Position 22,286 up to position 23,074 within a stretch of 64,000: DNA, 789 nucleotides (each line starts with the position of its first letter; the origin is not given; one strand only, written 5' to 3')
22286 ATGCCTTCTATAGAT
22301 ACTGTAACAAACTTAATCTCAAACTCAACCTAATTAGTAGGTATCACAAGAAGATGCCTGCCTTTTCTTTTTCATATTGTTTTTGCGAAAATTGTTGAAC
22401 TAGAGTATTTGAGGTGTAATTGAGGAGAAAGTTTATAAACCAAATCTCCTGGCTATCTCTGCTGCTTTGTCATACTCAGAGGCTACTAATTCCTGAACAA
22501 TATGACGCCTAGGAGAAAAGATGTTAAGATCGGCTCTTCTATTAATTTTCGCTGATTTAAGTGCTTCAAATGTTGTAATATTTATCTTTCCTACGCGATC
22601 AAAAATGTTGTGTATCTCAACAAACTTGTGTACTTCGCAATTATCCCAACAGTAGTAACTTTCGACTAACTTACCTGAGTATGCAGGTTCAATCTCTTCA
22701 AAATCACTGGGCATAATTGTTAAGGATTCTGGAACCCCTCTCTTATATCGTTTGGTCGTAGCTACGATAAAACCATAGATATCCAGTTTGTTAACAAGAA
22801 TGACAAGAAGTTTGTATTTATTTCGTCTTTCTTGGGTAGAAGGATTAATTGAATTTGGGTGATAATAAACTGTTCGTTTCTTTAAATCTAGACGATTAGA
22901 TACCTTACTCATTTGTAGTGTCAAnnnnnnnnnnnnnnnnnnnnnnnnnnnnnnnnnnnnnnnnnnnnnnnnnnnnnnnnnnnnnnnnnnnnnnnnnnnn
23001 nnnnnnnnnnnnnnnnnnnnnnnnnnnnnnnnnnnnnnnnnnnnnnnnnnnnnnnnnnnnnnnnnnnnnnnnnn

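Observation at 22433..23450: Panacea-domain antitoxin with an uncharacterised toxin partner next to tRNA-His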

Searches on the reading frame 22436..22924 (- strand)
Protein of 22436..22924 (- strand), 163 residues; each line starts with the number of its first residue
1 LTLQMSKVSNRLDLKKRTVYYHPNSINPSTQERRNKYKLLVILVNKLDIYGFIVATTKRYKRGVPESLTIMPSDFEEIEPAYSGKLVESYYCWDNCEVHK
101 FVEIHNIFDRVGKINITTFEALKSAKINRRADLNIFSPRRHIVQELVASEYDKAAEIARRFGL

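Call 3: search_protein_families(library=pfam, proteins=[window:22436-22924:-], max_evalue=1)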
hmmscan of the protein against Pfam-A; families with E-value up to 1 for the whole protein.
window:22436-22924:- (163 aa): 0 families

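Call 4: search_protein_families(library=ncbifam, proteins=[window:22436-22924:-], max_evalue=1)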
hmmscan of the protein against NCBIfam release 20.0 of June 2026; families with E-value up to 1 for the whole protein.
window:22436-22924:- (163 aa): 0 families
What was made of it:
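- On MazF/PemK toxin (PF02452 PemK_toxin): No NCBIfam hit (call 4).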

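Call 6: search_protein_families(library=phrogs, proteins=[window:22436-22924:-], max_evalue=1)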
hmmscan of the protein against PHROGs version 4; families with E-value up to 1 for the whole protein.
window:22436-22924:- (163 aa): 1 family
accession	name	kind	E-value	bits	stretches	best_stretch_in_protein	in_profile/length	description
phrog_33924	-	unknown function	0.16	13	0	45-66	22-43/52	-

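Call 7: search_protein_families(library=padloc, proteins=[window:22436-22924:-], max_evalue=1)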
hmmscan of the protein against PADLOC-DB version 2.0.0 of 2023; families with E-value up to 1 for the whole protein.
window:22436-22924:- (163 aa): 0 families

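Call 8: find_homologous_proteins(query=window:22436-22912:-, max_evalue=0.01)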
Query window:22436-22912:- (159 aa): 2 proteins with E <= 0.01 among 31 candidates.
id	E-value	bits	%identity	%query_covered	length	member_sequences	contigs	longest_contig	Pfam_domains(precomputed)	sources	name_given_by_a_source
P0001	2.0e-100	351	100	100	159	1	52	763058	-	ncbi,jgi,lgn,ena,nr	ncbi:hypothetical protein KBG23_00930 [Candidatus Dojkabacteria bacterium]|jgi:hypothetical protein|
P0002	1.8e-54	202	67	99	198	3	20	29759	-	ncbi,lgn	-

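Call 11: search_solved_structures(query=window:22436-22912:-, max_evalue=10, show_alignments=3)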
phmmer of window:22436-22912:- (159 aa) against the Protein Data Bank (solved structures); distinct sequences matched with E-value up to 10: 2.
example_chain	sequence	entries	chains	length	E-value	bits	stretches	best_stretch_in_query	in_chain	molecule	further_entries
2m87_A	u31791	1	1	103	0.71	13.1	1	76-116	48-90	Transcriptional regulatory protein basR/pmrA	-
1lj8_A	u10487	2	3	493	1.1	12.5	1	44-108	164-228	mannitol dehydrogenase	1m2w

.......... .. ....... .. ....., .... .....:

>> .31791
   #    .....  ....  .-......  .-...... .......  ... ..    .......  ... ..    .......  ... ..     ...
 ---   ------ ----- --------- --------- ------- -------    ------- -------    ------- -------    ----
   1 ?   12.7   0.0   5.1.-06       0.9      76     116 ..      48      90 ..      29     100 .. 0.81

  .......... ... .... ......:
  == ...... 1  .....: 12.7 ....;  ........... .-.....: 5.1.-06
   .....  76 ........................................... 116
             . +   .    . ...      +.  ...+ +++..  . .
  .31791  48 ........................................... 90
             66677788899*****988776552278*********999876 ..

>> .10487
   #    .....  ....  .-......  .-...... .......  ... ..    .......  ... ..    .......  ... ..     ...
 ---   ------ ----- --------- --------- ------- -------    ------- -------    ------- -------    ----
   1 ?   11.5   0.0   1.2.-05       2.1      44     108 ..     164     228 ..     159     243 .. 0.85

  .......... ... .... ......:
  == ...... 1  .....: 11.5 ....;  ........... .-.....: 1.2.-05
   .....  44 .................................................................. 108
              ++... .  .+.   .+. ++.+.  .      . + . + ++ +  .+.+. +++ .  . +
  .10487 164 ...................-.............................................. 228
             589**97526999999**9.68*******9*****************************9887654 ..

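Call 12: find_encoding_contigs(protein=P0002, flank=6000, max_places=4)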
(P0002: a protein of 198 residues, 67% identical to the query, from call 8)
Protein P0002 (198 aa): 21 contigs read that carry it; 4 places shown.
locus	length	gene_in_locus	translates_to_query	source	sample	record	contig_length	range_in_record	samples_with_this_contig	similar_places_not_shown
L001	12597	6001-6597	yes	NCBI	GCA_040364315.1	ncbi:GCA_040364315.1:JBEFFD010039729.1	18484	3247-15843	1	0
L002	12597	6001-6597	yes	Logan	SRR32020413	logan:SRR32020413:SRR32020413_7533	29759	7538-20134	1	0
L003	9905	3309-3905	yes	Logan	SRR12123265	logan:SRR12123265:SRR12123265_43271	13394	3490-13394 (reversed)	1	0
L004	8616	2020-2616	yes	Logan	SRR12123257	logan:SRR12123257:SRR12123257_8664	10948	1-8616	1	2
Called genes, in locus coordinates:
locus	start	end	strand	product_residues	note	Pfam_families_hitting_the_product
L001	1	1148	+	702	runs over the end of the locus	PF02629:CoA_binding, PF13380:CoA_binding_2, PF13607:Succ_CoA_lig, PF19045:Ligase_CoA_2 (weak), PF13549:ATP-grasp_5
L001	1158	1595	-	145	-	PF00383:dCMP_cyt_deam_1, PF14437:MafB19-deam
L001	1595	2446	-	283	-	PF02906:Fe_hyd_lg_C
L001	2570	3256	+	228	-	PF04298:Zn_peptidase_2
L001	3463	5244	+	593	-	PF13522:GATase_6, PF13537:GATase_7, PF01380:SIS, PF13580:SIS_2 (weak), PF01380:SIS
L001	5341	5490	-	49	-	-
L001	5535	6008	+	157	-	PF13274:SocA_Panacea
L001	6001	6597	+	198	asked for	-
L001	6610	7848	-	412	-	PF00376:MerR, PF12728:HTH_17, PF13411:MerR_1, PF00145:DNA_methylase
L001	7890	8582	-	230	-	PF09553:RE_Eco47II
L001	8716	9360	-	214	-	PF02698:DUF218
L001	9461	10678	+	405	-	PF00933:Glyco_hydro_3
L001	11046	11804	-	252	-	-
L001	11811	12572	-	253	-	PF00702:Hydrolase (faint), PF13419:HAD_2 (faint)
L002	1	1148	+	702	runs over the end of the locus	PF02629:CoA_binding, PF13380:CoA_binding_2, PF13607:Succ_CoA_lig, PF19045:Ligase_CoA_2 (weak), PF13549:ATP-grasp_5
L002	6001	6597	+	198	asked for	-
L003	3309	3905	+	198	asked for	-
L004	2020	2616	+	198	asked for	-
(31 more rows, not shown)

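Call 17: search_protein_representatives(protein=window:22436-22912:-)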
Query: 159 residues. Proteins with E-value up to 0.001 (for the whole library): 12; up to 1e-10: 4; up to 1e-30: 2. The best 12 are listed.
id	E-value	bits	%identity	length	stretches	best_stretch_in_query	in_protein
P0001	6.5e-101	350.8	100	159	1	1-159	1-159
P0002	5.6e-55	201.7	75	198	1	1-137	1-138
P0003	1.1e-16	77.5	30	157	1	11-159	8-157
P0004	2.6e-12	63.2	30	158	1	9-157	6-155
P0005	1.7e-10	57.3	31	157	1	7-128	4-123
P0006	1.8e-08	50.8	37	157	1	13-115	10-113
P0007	6.0e-07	45.8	25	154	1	12-158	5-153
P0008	1.3e-06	44.7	29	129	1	39-158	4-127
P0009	4.7e-06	42.9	21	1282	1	86-153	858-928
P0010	6.2e-06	42.5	31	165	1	10-159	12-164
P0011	8.0e-05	38.9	33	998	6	38-74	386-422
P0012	9.9e-05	38.6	29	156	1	13-158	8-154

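Call 21: search_solved_structures(query=A1, max_evalue=10, show_alignments=3)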
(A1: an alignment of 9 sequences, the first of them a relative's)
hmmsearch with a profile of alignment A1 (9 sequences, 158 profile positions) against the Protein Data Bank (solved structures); distinct sequences matched with E-value up to 10: 4.
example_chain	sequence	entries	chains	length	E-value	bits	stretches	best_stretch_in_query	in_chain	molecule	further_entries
6zmu_A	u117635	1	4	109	0.036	17.1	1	60-155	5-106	Thioredoxin-1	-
8wp6_A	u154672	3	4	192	0.25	14.4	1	92-132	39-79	TetR family transcriptional regulator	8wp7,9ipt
8z0c_A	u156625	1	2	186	0.26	14.3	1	92-132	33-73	TetR family transcriptional regulator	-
3kbb_A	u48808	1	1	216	0.32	14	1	96-157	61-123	Phosphorylated carbohydrates phosphatase TM_1254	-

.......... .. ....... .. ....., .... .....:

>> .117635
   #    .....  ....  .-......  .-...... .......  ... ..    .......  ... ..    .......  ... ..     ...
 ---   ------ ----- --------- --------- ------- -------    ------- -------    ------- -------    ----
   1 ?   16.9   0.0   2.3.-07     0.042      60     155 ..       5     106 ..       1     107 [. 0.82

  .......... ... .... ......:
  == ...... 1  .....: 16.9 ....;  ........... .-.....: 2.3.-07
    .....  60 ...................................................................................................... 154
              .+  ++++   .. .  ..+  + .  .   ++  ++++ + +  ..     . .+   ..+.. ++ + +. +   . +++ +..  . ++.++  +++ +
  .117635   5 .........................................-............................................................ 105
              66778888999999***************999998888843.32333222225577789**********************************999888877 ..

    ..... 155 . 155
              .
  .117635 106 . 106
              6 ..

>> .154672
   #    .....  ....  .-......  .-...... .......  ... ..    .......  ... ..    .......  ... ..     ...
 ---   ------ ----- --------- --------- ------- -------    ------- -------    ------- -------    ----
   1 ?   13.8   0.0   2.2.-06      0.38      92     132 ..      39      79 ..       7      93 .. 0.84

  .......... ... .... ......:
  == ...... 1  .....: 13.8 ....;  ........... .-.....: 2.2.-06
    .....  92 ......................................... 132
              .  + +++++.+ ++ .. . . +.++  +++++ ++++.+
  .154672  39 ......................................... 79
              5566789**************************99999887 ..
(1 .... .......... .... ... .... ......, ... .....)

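Call 22: search_protein_families(library=pfam, alignment_id=A1, max_evalue=1)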
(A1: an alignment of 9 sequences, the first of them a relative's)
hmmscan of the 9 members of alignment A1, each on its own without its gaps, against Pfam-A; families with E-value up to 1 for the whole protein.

A. member 1, P0001 (159 aa): 0 families

B. families by the number of members that match (of 9 scanned): 4 families
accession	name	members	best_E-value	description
PF14060.11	DUF4252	1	0.0021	Domain of unknown function (DUF4252)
PF22344.2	SIR3_C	1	0.027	Regulatory protein SIR3, C-terminal domain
PF06337.17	DUSP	1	0.073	DUSP domain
PF18861.7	PTP_tm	1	0.21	TM proximal of protein tyrosine phosphatase, receptor type J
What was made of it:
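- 22433..22912 (-): panT: 159-aa basic protein with a predicted MazF/PemK fold (residues about 13-120) plus a C-terminal two-helix extension (about 135-157). ATG at 22912; the mechanical ORF starts at TTG 22924. Stop codon TAA at 22435-22433. No sequence-family hit (calls 3, 4, 6, 7, 21, 22).
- On MazF/PemK toxin (PF02452 PemK_toxin): No Pfam hit for any of 9 members at E<=1 (call 22).
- Tried and rejected: Pfam on all 9 family members gave only scattered single weak hits (DUF4252, SIR3_C, DUSP), judged chance (call 22).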

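Call 23: find_encoding_contigs(protein=P0003, flank=4000, max_places=3)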
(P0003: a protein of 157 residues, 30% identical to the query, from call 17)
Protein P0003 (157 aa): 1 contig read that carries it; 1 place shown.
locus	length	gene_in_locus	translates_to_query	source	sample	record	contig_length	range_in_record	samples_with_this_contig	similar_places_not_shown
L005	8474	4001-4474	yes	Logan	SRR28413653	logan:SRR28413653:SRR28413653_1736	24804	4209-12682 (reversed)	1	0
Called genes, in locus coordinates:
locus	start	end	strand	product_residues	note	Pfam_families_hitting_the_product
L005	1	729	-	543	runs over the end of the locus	PF00239:Resolvase, PF13408:Zn_ribbon_recom (weak)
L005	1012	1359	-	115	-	-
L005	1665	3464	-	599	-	PF02463:SMC_N (weak), PF13304:AAA_21, PF13175:AAA_15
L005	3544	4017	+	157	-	PF13274:SocA_Panacea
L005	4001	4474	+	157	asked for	-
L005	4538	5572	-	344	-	PF01170:UPF0020, PF01209:Ubie_methyltran (weak), PF13847:Methyltransf_31, PF08241:Methyltransf_11 (weak), PF13649:Methyltransf_25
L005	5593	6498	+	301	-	PF00583:Acetyltransf_1, PF13673:Acetyltransf_10 (faint), PF08445:FR47 (faint), PF00583:Acetyltransf_1, PF13508:Acetyltransf_7 (weak)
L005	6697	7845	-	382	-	-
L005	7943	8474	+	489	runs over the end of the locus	-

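Call 24: find_encoding_contigs(protein=P0004, flank=4000, max_places=3)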
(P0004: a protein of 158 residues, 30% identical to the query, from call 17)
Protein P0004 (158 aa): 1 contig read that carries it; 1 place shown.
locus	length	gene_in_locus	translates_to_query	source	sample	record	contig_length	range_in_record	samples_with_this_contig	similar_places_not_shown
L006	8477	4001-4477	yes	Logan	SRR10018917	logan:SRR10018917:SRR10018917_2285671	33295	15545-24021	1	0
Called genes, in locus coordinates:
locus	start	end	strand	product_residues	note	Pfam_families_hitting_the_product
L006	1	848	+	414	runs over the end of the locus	-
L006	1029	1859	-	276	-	-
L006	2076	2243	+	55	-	-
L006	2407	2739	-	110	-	-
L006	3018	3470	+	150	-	-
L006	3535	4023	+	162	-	PF13274:SocA_Panacea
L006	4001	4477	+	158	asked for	-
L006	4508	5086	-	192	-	-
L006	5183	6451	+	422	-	PF00565:SNase, PF05901:Excalibur (weak)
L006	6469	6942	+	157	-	-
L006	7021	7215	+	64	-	-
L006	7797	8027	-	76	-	-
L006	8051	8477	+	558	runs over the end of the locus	PF00239:Resolvase, PF07508:Recombinase (weak)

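Call 25: find_encoding_contigs(protein=P0005, flank=3000, max_places=2)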
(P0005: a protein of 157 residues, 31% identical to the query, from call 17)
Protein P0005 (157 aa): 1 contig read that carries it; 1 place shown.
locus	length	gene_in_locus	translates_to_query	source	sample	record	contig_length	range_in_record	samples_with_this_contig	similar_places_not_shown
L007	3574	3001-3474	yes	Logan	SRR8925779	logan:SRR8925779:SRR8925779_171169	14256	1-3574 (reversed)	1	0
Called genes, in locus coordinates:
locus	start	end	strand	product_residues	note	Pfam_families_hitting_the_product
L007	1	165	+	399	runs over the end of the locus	PF01420:Methylase_S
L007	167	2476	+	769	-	PF13588:HSDR_N_2 (faint), PF00270:DEAD, PF04851:ResIII, PF18766:SWI2_SNF2, PF00271:Helicase_C (weak), PF08463:EcoEI_R_C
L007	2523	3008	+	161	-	PF13274:SocA_Panacea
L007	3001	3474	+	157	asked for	-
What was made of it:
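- The module sits next to R-M or ATPase defence genes in several loci (calls 12, 23, 25).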

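Call 26: find_encoding_contigs(protein=P0007, flank=3000, max_places=2)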
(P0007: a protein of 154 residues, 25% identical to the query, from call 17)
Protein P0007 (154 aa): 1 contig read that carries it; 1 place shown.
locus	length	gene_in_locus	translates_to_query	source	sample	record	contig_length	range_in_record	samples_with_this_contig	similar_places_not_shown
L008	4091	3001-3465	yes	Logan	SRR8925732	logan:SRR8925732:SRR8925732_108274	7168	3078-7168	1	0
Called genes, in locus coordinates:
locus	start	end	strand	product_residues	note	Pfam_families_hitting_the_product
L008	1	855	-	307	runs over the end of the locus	-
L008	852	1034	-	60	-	PF12728:HTH_17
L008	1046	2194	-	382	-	-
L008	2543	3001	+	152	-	PF13274:SocA_Panacea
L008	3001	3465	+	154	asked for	-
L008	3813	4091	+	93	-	?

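Call 27: find_encoding_contigs(protein=P0010, flank=3000, max_places=2)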
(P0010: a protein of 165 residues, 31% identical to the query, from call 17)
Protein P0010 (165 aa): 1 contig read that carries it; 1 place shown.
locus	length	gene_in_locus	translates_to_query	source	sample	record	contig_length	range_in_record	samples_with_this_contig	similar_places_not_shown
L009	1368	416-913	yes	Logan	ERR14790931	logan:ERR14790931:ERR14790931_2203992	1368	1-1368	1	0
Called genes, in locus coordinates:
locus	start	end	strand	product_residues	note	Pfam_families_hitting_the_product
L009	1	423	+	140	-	?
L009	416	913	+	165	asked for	-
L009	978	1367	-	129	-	?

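Call 28: find_encoding_contigs(protein=P0012, flank=3000, max_places=2)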
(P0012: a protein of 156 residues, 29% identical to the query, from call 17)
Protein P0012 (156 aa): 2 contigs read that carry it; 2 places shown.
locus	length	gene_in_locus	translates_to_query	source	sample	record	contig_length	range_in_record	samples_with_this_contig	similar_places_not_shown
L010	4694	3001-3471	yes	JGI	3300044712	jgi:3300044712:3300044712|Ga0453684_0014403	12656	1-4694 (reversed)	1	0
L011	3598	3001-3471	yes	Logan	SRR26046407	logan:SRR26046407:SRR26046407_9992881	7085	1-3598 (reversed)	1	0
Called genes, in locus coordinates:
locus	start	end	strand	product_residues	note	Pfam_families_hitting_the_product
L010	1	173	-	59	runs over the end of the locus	PF12728:HTH_17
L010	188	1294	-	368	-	-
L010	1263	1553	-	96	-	PF04026:SpoVG (weak)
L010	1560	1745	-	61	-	-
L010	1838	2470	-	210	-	-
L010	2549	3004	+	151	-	PF13274:SocA_Panacea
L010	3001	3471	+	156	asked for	-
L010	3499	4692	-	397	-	?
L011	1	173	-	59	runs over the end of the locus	PF12728:HTH_17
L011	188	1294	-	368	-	-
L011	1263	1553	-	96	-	PF04026:SpoVG (weak)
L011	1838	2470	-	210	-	-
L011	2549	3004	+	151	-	PF13274:SocA_Panacea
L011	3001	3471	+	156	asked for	-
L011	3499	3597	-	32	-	?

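Call 29: predict_structure(alignment_id=A1)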
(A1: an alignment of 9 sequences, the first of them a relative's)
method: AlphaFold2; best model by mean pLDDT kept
length: 159 residues; sequences in the alignment: 9
mean_pLDDT: 89.4   pTM: 0.85
mean pLDDT of the five models: 89.4, 88.3, 83.8, 78.6, 78.6
residues with pLDDT >= 90: 111; 70-90: 37; 50-70: 6; < 50: 5
segments of 3 or more residues with pLDDT < 50: 1-5
pLDDT, mean of each block of 10 residues (from residue 1): 59 95 84 95 93 90 94 95 94 93 95 94 76 90 91 90
secondary structure, 60 per line:
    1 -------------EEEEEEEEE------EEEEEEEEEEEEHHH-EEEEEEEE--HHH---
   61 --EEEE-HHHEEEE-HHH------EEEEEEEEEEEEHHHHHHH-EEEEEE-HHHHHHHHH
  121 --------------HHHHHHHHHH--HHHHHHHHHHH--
elements in order: E14-22 E29-40 E45-52 E63-66 E71-74 E85-96 H97-103 E105-110 H112-120 H135-144 H147-157
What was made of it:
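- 22433..22912 (-): AF2 pLDDT 89.4, pTM 0.85 (call 29).
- On MazF/PemK toxin (CcdB/MazF superfold): AF2 model pLDDT 89.4 (call 29).
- The toxin model is confident: pLDDT 89.4, pTM 0.85 (call 29). The secondary-structure order b1-b2-b3-b4-b5-b6-a-b7-a matches MazF (call 29). All five AF2 models have pLDDT of 78 or more (call 29).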

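Call 32: fold_search(model_id=the predicted structure, library=pdb)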
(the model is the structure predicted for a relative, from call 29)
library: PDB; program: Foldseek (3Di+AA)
matches with E <= 10: 557; with E <= 0.001: 34
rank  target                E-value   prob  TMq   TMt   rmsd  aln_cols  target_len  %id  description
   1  5hkc_A                4.2e-05  1.00  0.55  0.75   3.0       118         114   11  Crystal structure of M. tuberculosis MazF-mt3 T52D-F62D mutant in complex with 8-mer RNA (released 2017-01-18)
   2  5hkc_B                6.7e-05  1.00  0.51  0.71   3.7       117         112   11  Crystal structure of M. tuberculosis MazF-mt3 T52D-F62D mutant in complex with 8-mer RNA (released 2017-01-18)
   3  5hk0_A                8.1e-05  1.00  0.54  0.76   2.8       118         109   11  Crystal structure of M. tuberculosis MazF-mt3 (Rv1991c) in complex with RNA (released 2017-01-18)
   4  9ikd_I                1.2e-04  1.00  0.50  0.73   3.1       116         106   10  The apo structure of the MazF-mt3 toxin (released 2025-06-11)
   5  6l29_A                1.5e-04  1.00  0.53  0.68   3.2       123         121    9  The structure of the MazF-mt1 mutant (released 2020-08-05)
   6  8zws_B                1.9e-04  1.00  0.52  0.76   2.6       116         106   10  Mtb. MazF-mt3 toxin in compleex with its antitoxin fragmant (released 2025-06-11)
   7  4hke_A                1.9e-04  1.00  0.53  0.68   3.3       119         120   11  Crystal Structure of MoxT of Bacillus anthracis (released 2013-11-13)
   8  7bxy                  1.9e-04  1.00  0.53  0.70   3.3       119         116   11  mRNA interferase from Bacillus cereus (released 2021-04-28)
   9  5cr2_A                1.9e-04  1.00  0.50  0.68   3.5       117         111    9  E. coli MazF in complex with single strand DNA substrate analog (released 2016-04-06)
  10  9ikd_B                2.3e-04  1.00  0.52  0.74   2.8       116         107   12  The apo structure of the MazF-mt3 toxin (released 2025-06-11)
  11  5hk0_C                2.7e-04  1.00  0.51  0.72   3.2       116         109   13  Crystal structure of M. tuberculosis MazF-mt3 (Rv1991c) in complex with RNA (released 2017-01-18)
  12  4mdx_A                3.7e-04  1.00  0.55  0.73   3.1       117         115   11  Crystal structure of Bacillus subtilis MazF in complex with RNA (released 2013-10-23)
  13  5hk3_A                3.7e-04  1.00  0.53  0.72   3.2       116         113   11  Crystal structure of M. tuberculosis MazF-mt3 T52D-F62D mutant in complex with DNA (released 2017-01-18)
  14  5hk0_B                3.9e-04  1.00  0.53  0.76   2.7       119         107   11  Crystal structure of M. tuberculosis MazF-mt3 (Rv1991c) in complex with RNA (released 2017-01-18)
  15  4mzp_C                3.9e-04  1.00  0.54  0.73   2.8       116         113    9  MazF from S. aureus crystal form III, C2221, 2.7 A (released 2014-05-21)
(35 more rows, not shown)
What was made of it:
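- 22433..22912 (-): The top 50 Foldseek PDB hits are all MazF, best 5hkc_A E=4.2e-5, TMt 0.75 (call 32).
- On MazF/PemK toxin (CcdB/MazF superfold): The top 50 PDB hits are all MazF-type, E down to 4.2e-5, TMt up to 0.77 (call 32).
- All 50 top PDB Foldseek hits are MazF/EndoA/MoxT (E down to 4e-5, prob 1.00, TMt 0.65-0.77, call 32).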
